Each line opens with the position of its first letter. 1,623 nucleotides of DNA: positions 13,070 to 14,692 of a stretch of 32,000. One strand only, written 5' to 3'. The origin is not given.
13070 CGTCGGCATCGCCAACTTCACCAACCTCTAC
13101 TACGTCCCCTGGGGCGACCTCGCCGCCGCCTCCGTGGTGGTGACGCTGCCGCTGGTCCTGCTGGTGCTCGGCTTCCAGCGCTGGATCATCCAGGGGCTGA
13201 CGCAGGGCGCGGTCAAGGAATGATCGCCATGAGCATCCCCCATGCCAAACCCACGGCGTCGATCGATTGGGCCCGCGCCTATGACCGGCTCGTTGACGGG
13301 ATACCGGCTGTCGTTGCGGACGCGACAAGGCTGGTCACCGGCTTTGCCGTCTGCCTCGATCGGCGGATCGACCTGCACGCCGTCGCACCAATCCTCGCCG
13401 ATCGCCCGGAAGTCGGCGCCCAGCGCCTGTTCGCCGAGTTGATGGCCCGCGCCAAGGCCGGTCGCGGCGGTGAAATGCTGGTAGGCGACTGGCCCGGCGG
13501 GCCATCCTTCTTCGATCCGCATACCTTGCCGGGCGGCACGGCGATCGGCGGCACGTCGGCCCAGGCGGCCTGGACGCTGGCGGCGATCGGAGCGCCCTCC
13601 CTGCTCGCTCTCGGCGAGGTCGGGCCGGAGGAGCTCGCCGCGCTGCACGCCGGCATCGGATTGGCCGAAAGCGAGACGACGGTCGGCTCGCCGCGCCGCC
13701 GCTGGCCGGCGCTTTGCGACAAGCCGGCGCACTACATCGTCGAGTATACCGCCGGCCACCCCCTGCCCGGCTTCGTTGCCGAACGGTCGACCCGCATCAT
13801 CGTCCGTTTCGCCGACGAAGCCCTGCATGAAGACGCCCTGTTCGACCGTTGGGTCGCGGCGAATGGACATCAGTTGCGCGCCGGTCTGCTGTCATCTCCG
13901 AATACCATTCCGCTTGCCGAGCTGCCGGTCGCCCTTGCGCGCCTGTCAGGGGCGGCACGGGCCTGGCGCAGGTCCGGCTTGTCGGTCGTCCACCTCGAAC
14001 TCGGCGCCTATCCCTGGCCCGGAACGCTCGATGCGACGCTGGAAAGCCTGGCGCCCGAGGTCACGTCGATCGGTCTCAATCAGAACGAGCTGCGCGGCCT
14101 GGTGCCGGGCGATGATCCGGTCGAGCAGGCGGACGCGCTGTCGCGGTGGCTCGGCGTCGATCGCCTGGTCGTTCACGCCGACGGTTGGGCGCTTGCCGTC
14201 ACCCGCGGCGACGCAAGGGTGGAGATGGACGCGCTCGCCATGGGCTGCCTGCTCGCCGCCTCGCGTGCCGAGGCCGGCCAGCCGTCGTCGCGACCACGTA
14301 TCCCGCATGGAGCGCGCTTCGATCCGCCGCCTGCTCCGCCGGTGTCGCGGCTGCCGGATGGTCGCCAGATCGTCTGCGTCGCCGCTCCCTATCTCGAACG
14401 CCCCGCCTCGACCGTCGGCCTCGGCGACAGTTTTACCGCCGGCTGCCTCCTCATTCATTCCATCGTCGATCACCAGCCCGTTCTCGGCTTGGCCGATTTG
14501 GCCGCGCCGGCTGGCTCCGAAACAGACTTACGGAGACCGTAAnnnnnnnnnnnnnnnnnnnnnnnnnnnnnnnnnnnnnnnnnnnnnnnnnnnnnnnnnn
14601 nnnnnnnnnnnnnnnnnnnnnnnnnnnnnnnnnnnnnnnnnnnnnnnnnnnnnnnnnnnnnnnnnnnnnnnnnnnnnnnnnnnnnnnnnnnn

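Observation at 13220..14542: All three catalytic motifs of ADP-dependent kinases are intact in a proteobacterial homologue wedged between permease and ATPase genes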

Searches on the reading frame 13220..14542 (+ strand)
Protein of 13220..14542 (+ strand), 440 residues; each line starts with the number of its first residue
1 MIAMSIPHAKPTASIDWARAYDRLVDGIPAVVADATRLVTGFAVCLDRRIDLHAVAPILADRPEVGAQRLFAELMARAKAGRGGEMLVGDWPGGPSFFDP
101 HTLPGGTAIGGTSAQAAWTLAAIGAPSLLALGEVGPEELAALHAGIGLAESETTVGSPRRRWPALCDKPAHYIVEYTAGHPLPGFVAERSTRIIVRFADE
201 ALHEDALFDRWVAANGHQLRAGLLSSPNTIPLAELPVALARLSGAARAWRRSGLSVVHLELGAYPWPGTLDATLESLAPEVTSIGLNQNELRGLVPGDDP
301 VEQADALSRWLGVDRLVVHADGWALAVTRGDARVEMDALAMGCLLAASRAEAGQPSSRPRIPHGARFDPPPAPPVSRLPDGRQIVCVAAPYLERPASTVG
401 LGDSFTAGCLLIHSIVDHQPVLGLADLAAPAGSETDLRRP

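Call 6: search_protein_families(library=pfam, proteins=[window:13220-14542:+], max_evalue=0.01)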
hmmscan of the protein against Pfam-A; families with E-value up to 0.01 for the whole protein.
window:13220-14542:+ (440 aa): 1 family
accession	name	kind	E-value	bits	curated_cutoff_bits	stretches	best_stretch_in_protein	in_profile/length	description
PF04587.20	ADP_PFK_GK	-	1.6e-15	57.2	27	1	107-411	86-429/430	ADP-specific Phosphofructokinase/Glucokinase conserved region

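Call 7: search_protein_families(library=ncbifam, proteins=[window:13220-14542:+], max_evalue=0.01)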
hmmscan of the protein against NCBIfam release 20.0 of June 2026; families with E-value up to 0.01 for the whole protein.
window:13220-14542:+ (440 aa): 3 families
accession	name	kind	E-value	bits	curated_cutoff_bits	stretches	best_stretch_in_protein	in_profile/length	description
NF010642.0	PRK14039.1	equivalog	3.6e-10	39.4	387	1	245-358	242-372/453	ADP-dependent glucokinase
NF010641.0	PRK14038.1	equivalog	4.4e-05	22.4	554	1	307-354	329-376/454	ADP-specific glucokinase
TIGR02045.1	P_fruct_ADP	equivalog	0.00054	18.8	408.1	0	383-411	409-437/446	ADP-specific phosphofructokinase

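Call 8: find_homologous_proteins(query=window:13220-14539:+)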
Query window:13220-14539:+ (440 aa): 160 proteins with E <= 0.001 among 8000 candidates; the best 120 are listed.
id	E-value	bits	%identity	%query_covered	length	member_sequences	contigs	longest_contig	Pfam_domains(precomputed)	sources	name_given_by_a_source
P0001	9.8e-274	926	96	99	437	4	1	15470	PF04587.21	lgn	-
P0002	5.3e-254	861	89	100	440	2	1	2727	PF04587.21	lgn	-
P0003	1.8e-242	823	85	100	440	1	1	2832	PF04587.21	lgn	-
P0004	2.3e-236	803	85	97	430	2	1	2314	PF04587.21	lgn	-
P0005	1.4e-230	784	83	99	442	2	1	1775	PF04587.21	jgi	-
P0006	8.5e-230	782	81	99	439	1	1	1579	PF04587.21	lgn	-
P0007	1.7e-229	781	81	99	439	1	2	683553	PF04587.21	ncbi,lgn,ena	-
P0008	4.0e-229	779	81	99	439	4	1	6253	PF04587.21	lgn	-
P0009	5.8e-229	779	83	97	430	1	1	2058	PF04587.21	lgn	-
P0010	5.3e-226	769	83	97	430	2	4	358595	PF04587.21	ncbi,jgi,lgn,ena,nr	ncbi:MAG: hypothetical protein H6R00_1467 [Proteobacteria bacterium]|nr:hypothetical protein [Pseudo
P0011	1.0e-223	762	80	99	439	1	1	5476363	PF04587.21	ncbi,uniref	ncbi:ADP-dependent glucokinase/phosphofructokinase [Pleomorphomonas sp. PLEO]|uniref:ADP-dependent g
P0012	1.3e-221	755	80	98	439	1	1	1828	PF04587.21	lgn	-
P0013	1.1e-220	751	80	98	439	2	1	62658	PF04587.21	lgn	-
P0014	5.4e-217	739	81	97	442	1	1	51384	PF04587.21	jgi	-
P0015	1.2e-215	735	80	95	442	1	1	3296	PF04587.21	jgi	jgi:ADP-dependent phosphofructokinase/glucokinase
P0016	2.3e-210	717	79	97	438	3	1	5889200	PF04587.21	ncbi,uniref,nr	ncbi:ADP-dependent phosphofructokinase/glucokinase-like protein [uncultured Pleomorphomonas sp.]|uni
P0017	1.8e-187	642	71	98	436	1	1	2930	PF04587.21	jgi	jgi:ADP-dependent phosphofructokinase/glucokinase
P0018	4.5e-172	591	83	76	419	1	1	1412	PF04587.21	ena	-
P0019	2.8e-168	579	66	93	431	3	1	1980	PF04587.21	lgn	-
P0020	3.4e-134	466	58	91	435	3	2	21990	PF04587.21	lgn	-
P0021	1.1e-123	432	55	90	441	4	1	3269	PF04587.21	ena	-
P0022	1.2e-120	422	54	94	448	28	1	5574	PF04587.21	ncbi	-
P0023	3.2e-118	414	55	92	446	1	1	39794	PF04587.21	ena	-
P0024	1.0e-117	412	52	95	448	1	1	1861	PF04587.21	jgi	jgi:ADP-specific Phosphofructokinase/Glucokinase conserved region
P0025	2.4e-117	411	55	91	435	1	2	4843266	PF04587.21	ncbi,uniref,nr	ncbi:ADP-dependent glucokinase/phosphofructokinase [Methylovirgula sp. 4M-Z18]|uniref:ADP-dependent 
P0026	1.4e-116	408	53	92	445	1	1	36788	PF04587.21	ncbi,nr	ncbi:MAG: ADP-dependent glucokinase/phosphofructokinase [Ancalomicrobiaceae bacterium]|nr:ADP-depend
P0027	7.5e-116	406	52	93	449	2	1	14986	PF04587.21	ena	-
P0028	5.4e-115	403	52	92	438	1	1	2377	PF04587.21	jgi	jgi:ADP-dependent phosphofructokinase/glucokinase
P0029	6.9e-115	403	55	90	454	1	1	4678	PF04587.21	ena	-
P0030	1.1e-114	402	50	98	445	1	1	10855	PF04587.21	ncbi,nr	ncbi:MAG: ADP-dependent glucokinase/phosphofructokinase [Ancalomicrobiaceae bacterium]|nr:ADP-depend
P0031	1.4e-114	402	51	90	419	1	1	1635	PF04587.21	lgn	-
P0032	2.4e-114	401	53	95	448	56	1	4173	PF04587.21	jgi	jgi:hypothetical protein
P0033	3.8e-114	400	52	92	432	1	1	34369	PF04587.21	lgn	-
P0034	4.2e-114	400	51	90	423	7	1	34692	PF04587.21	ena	-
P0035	9.2e-114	399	50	90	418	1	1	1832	PF04587.21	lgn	-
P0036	4.4e-113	397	52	90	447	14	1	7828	PF04587.21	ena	-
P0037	5.8e-113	396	51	96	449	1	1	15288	PF04587.21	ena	-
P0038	6.6e-113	396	52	96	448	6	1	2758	PF04587.21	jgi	jgi:ADP-dependent phosphofructokinase/glucokinase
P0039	1.5e-112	395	50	95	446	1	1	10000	PF04587.21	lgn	-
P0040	1.8e-112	395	51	92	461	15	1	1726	PF04587.21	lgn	-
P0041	2.1e-112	395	52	91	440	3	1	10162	PF04587.21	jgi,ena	-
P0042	3.0e-112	394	50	93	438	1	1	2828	PF04587.21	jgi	jgi:ADP-specific Phosphofructokinase/Glucokinase conserved region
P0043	4.0e-112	394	52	90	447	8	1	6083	PF04587.21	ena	-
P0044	4.2e-112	394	50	90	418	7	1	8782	PF04587.21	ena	-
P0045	8.4e-112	393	51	94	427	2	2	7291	PF04587.21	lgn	-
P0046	3.0e-111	391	51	95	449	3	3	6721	PF04587.21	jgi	jgi:ADP-dependent phosphofructokinase/glucokinase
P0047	9.0e-111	389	54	88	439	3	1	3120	PF04587.21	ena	-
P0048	1.3e-110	389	52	93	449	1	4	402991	PF04587.21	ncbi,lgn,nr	ncbi:MAG: 6-phosphofructokinase [Rhizobiales bacterium]|nr:6-phosphofructokinase [Hyphomicrobiales b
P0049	2.7e-110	388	51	94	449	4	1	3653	PF04587.21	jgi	-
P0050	3.1e-110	387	51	92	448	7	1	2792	PF04587.21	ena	-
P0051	3.1e-110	387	50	90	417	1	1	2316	PF04587.21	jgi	jgi:ADP-dependent phosphofructokinase/glucokinase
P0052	3.2e-110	387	50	95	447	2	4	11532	PF04587.21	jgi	jgi:ADP-dependent phosphofructokinase/glucokinase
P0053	4.9e-110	387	50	95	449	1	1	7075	PF04587.21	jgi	jgi:ADP-dependent phosphofructokinase/glucokinase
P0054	9.3e-110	386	49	99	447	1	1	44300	PF04587.21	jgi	-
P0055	1.3e-109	385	50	93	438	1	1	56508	PF04587.21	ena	-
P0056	1.4e-109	385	53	91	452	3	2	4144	PF04587.21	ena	-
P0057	2.0e-109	385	50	94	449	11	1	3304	PF04587.21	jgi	jgi:ADP-dependent phosphofructokinase/glucokinase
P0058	9.6e-109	383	52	90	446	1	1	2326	PF04587.21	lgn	-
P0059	3.1e-108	381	52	95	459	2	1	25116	PF04587.21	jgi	jgi:ADP-dependent phosphofructokinase/glucokinase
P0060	8.7e-108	379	49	92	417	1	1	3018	PF04587.21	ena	-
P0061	5.4e-107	377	49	90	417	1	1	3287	PF04587.21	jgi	jgi:ADP-dependent phosphofructokinase/glucokinase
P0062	5.9e-107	377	50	92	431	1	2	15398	PF04587.21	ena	-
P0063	1.4e-106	375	51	90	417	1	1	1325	PF04587.21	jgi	jgi:ADP-dependent phosphofructokinase/glucokinase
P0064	2.6e-106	375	51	92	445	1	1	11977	PF04587.21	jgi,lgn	jgi:ADP-dependent phosphofructokinase/glucokinase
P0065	2.8e-106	374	52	95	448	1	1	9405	PF04587.21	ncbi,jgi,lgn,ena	jgi:ADP-dependent phosphofructokinase/glucokinase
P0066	2.5e-105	371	52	90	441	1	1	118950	PF04587.21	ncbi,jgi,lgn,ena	jgi:ADP-dependent phosphofructokinase/glucokinase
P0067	2.0e-103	365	48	90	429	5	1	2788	PF04587.21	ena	-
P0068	2.5e-103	365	48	90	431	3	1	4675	PF04587.21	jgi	jgi:ADP-dependent phosphofructokinase/glucokinase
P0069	3.8e-101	358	48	91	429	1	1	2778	PF04587.21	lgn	-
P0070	5.0e-101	357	46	90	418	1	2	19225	PF04587.21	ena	-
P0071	2.3e-99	352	44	95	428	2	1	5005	PF04587.21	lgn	-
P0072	6.9e-92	327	55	74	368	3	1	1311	PF04587.21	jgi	jgi:ADP-dependent phosphofructokinase/glucokinase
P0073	1.4e-91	326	52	79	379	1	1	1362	PF04587.21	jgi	jgi:ADP-dependent phosphofructokinase/glucokinase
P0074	4.0e-91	324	55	72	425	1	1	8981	PF04587.21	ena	-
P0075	1.0e-83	300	44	96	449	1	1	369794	PF04587.21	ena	-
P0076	1.9e-83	299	45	91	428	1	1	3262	PF04587.21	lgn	-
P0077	1.2e-80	290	42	91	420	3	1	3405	PF04587.21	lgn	-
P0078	2.1e-80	289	51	71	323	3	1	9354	PF04587.21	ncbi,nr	ncbi:MAG: hypothetical protein KGQ28_01805, partial [Hyphomicrobiales bacterium]|nr:hypothetical pro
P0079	4.1e-80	288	44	90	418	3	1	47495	PF04587.21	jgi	jgi:ADP-dependent phosphofructokinase/glucokinase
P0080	1.4e-79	286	44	90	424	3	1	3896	PF04587.21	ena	-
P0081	2.4e-79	286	44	91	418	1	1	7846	PF04587.21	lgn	-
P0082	3.8e-79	285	42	91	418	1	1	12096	PF04587.21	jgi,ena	-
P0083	3.9e-78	282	40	97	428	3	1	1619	PF04587.21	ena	-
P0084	7.3e-78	281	44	90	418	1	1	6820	PF04587.21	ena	-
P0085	8.2e-78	281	42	91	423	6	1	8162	PF04587.21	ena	-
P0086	2.7e-77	279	42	90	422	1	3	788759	PF04587.21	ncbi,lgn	-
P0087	1.0e-76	277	42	91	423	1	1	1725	PF04587.21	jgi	jgi:ADP-dependent phosphofructokinase/glucokinase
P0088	8.3e-76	274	56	59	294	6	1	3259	PF04587.21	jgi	jgi:ADP-dependent phosphofructokinase/glucokinase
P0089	3.8e-75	272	43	90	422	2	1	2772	PF04587.21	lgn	-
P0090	1.3e-74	270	40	90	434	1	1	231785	PF04587.21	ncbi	-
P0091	5.8e-74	268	43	90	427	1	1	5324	PF04587.21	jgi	jgi:ADP-dependent phosphofructokinase/glucokinase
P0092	1.2e-73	267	44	90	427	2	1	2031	PF04587.21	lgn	-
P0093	3.1e-73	266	44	90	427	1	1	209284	PF04587.21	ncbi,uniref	ncbi:hypothetical protein KXR53_15080 [Inquilinus limosus]|uniref:ADP-dependent glucokinase/phosphof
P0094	5.3e-73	265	56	57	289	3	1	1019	PF04587.21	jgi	jgi:ADP-dependent phosphofructokinase/glucokinase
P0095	5.7e-73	265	41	90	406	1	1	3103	PF04587.21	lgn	-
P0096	6.4e-73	265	41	91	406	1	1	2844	PF04587.21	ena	-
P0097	2.5e-72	263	41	90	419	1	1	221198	PF04587.21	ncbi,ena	-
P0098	5.3e-72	261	41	90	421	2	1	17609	PF04587.21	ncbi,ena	-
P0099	1.2e-70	257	41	92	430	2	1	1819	PF04587.21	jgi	jgi:ADP-dependent phosphofructokinase/glucokinase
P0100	2.6e-70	256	40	91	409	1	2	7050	PF04587.21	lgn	-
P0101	3.2e-70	256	40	90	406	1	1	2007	PF04587.21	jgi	jgi:ADP-dependent phosphofructokinase/glucokinase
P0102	3.4e-70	256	40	90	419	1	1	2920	PF04587.21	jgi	jgi:ADP-specific Phosphofructokinase/Glucokinase conserved region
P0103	6.3e-70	255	42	91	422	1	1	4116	PF04587.21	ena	-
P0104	1.2e-69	254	41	91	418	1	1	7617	PF04587.21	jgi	jgi:ADP-dependent phosphofructokinase/glucokinase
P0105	3.4e-69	252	42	92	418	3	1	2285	PF04587.21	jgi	-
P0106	5.9e-69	251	43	91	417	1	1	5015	PF04587.21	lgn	-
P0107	2.1e-68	250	41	90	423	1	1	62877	PF04587.21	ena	-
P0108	3.8e-68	249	42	90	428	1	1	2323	PF04587.21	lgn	-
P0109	5.6e-68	248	41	90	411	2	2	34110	PF04587.21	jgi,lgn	-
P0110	2.6e-67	246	41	91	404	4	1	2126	PF04587.21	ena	-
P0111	3.0e-67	246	38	90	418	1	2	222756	PF04587.21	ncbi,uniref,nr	ncbi:ADP-dependent glucokinase/phosphofructokinase [Sinorhizobium americanum]|uniref:ADP-dependent g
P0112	3.5e-67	246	38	92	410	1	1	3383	PF04587.21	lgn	-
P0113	5.9e-67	245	39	85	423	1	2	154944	PF04587.21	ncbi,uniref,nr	ncbi:ADP-dependent phosphofructokinase/glucokinase [Mesorhizobium robiniae]|uniref:ADP-dependent pho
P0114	9.1e-67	244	42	90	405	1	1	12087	PF04587.21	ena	-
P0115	1.2e-66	244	41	90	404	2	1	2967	PF04587.21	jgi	jgi:ADP-dependent phosphofructokinase/glucokinase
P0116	4.8e-66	242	40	85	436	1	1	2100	PF04587.21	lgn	-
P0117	5.0e-66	242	40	91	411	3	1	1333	PF04587.21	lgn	-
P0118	7.2e-66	241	39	93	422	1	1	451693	PF04587.21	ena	-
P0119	7.8e-66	241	39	90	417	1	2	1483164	PF04587.21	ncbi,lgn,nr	ncbi:archaeal ADP-dependent phosphofructokinase/glucokinase [Rhizobium leguminosarum bv. trifolii WS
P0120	2.9e-65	239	40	91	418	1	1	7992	PF04587.21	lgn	-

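Call 9: search_solved_structures(query=window:13220-14539:+, max_evalue=1, show_alignments=3)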
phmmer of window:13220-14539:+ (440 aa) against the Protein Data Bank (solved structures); distinct sequences matched with E-value up to 1: 9.
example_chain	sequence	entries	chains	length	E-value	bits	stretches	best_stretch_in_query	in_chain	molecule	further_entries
1ua4_A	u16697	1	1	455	0.02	17.2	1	299-408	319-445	ADP-dependent glucokinase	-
4b8r_A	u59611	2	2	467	0.027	16.8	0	272-354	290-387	ADP-DEPENDENT GLUCOKINASE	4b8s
1gc5_A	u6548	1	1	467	0.028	16.8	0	272-354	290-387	ADP-DEPENDENT GLUCOKINASE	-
5o0j_A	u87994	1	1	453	0.047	16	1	305-365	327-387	ADP-dependent glucokinase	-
5o0i_A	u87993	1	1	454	0.047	16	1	305-365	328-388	ADP-dependent glucokinase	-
1l2l_A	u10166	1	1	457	0.047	16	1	299-365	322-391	ADP-dependent Glucokinase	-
5od2_A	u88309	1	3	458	0.054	15.8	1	299-413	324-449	Bifunctional ADP-specific glucokinase/phosphofructokinase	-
5kkg_A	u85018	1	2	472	0.81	11.9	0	379-411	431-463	ancMT E72A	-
5k27_A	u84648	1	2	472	0.81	11.9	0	379-411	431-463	ancMT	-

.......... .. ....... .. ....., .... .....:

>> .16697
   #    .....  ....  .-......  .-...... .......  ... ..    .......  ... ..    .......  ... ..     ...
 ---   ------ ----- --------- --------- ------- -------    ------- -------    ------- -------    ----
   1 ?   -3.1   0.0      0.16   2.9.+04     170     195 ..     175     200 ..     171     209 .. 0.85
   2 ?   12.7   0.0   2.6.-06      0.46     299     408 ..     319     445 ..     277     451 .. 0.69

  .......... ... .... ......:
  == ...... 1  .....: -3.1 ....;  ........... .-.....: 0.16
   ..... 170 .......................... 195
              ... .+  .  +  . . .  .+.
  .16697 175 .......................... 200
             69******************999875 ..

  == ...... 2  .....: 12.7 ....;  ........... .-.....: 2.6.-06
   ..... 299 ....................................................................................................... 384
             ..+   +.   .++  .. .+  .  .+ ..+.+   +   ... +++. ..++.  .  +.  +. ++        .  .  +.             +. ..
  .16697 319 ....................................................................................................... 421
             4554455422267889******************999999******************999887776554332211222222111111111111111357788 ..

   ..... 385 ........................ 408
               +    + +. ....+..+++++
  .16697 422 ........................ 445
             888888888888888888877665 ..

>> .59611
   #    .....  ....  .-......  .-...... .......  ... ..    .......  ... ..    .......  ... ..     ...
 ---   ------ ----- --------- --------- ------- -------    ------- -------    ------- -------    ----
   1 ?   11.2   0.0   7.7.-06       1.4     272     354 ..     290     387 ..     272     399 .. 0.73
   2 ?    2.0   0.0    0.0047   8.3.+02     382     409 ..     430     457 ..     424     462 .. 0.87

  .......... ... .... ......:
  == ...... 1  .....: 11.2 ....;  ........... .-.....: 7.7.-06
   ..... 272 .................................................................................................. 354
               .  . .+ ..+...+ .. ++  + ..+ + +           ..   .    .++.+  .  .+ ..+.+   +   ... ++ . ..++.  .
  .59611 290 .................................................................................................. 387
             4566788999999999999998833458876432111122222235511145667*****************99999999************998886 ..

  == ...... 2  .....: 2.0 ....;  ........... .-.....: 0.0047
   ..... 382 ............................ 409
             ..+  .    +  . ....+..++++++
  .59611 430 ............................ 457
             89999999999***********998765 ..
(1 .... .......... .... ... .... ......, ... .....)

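Call 20: find_related_loci(query=A1, collection=genome_contigs, flank=8000)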
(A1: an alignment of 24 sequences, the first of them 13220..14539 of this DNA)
Query A1 (440 aa) in genome_contigs; peptide patterns used: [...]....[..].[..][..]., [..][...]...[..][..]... (x = any residue, [..] = any of these).
354 stretches matched a pattern; 228 encode a relative of the query (tblastn E <= 1e-3); the best 80 are kept; 79 distinct loci.
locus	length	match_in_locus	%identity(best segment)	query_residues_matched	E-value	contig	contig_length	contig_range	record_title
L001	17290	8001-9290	84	1-430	0e+0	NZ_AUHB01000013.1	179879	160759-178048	Pleomorphomonas oryzae DSM 16300 G522DRAFT_scaffold00013.13_C, whole genome shotgun sequence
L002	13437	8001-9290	82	1-430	0e+0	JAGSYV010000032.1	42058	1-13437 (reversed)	MAG: Proteobacteria bacterium isolate CTSoil_107 scaffold_247, whole genome shotgun sequence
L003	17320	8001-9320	77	4-440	0e+0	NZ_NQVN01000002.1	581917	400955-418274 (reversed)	Pleomorphomonas carboxyditropha strain SVCO-16 NODE_2_length_581917_cov_22.4871, whole genome shotgun sequence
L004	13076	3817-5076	65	1-422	2e-166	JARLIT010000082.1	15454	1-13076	MAG: Ancalomicrobiaceae bacterium isolate MAG_BA230 MetaBAT2_Bin_230_sub_Anoxic_k141_249651, whole genome shotgun sequen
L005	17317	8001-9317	81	4-440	0e+0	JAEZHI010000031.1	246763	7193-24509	MAG: Proteobacteria bacterium isolate OH_CDB_131 k127_1998130, whole genome shotgun sequence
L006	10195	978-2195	53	9-414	4e-119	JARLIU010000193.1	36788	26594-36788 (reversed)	MAG: Ancalomicrobiaceae bacterium isolate MAG_BA87 MetaBAT2_Bin_87_sub_Anoxic_k141_1273241, whole genome shotgun sequenc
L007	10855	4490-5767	50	11-440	3e-117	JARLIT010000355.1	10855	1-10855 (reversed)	MAG: Ancalomicrobiaceae bacterium isolate MAG_BA230 MetaBAT2_Bin_230_sub_Anoxic_k141_2101005, whole genome shotgun seque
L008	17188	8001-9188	52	17-414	5e-116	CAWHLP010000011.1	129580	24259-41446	MAG: uncultured Alphaproteobacteria bacterium isolate MFD02416.bin.2.96 genome assembly, contig: contig_27857, whole gen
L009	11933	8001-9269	52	17-440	1e-113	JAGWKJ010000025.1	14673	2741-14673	MAG: Hyphomicrobiales bacterium isolate REEB159 contig-150_4930, whole genome shotgun sequence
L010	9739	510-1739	50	17-427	6e-113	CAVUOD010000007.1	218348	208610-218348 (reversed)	MAG: uncultured Alphaproteobacteria bacterium isolate MFD02416.bin.4.66 genome assembly, contig: contig_16751, whole gen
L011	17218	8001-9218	52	7-414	1e-112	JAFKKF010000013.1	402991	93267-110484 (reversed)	MAG: Hyphomicrobiales bacterium isolate SCN18_31_3_15_R1_B_68_31 SCN18_31_3_15_R1_B_scaffold_177, whole genome shotgun s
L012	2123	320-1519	53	13-414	1e-110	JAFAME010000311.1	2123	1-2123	MAG: Methylobacteriaceae bacterium isolate CP_BE_RX_55 BE_RX_k147_7113027, whole genome shotgun sequence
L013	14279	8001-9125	54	38-414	6e-102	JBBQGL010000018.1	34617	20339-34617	MAG: Hyphomicrobiales bacterium isolate Co_metawrap_964 Cmw_964_k141_25850576_length_34617_cov_11.9990, whole genome sho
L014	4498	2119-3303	41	16-412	2e-82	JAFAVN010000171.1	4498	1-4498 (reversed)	MAG: Verrucomicrobiota bacterium isolate CP_BM_RX_37 BM_RX_k147_7929965, whole genome shotgun sequence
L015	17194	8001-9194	42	12-412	1e-80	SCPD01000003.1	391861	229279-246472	Rhizobiales bacterium Y(2018) NODE_3_length_391861_cov_15.642007, whole genome shotgun sequence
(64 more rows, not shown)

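Call 29: predict_structure(alignment_id=A1)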
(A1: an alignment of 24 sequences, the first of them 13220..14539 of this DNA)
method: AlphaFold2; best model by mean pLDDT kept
length: 440 residues; sequences in the alignment: 24
mean_pLDDT: 92.2   pTM: 0.91
mean pLDDT of the five models: 92.2, 91.9, 91.4, 91.2, 90.9
residues with pLDDT >= 90: 385; 70-90: 25; 50-70: 9; < 50: 21
segments of 3 or more residues with pLDDT < 50: 1-10, 430-440
pLDDT, mean of each block of 10 residues (from residue 1): 39 80 97 98 94 98 97 97 92 96 95 97 98 92 97 96 89 97 96 93 93 96 95 95 97 97 91 97 97 95 98 98 97 97 98 97 95 95 98 95 98 96 66 37
secondary structure, 60 per line:
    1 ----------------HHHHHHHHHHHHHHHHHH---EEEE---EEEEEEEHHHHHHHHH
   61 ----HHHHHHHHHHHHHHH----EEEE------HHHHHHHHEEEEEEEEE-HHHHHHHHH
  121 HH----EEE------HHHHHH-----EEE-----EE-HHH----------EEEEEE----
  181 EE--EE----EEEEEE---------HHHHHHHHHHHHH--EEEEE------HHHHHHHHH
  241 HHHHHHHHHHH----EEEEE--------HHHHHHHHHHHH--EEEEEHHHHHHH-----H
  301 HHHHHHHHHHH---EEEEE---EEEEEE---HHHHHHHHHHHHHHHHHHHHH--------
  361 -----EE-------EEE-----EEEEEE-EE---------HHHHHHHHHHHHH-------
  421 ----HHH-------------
elements in order: H17-34 E38-41 E45-51 H52-60 H65-79 E84-87 H94-101 E102-110 H112-122 E127-129 H136-141 E147-149 E171-176 E191-196 H206-218 E221-225 H232-251 E256-260 H269-280 E283-287 H288-294 H300-311 E315-319 E323-328 H332-352 E375-377 E383-388 H401-413
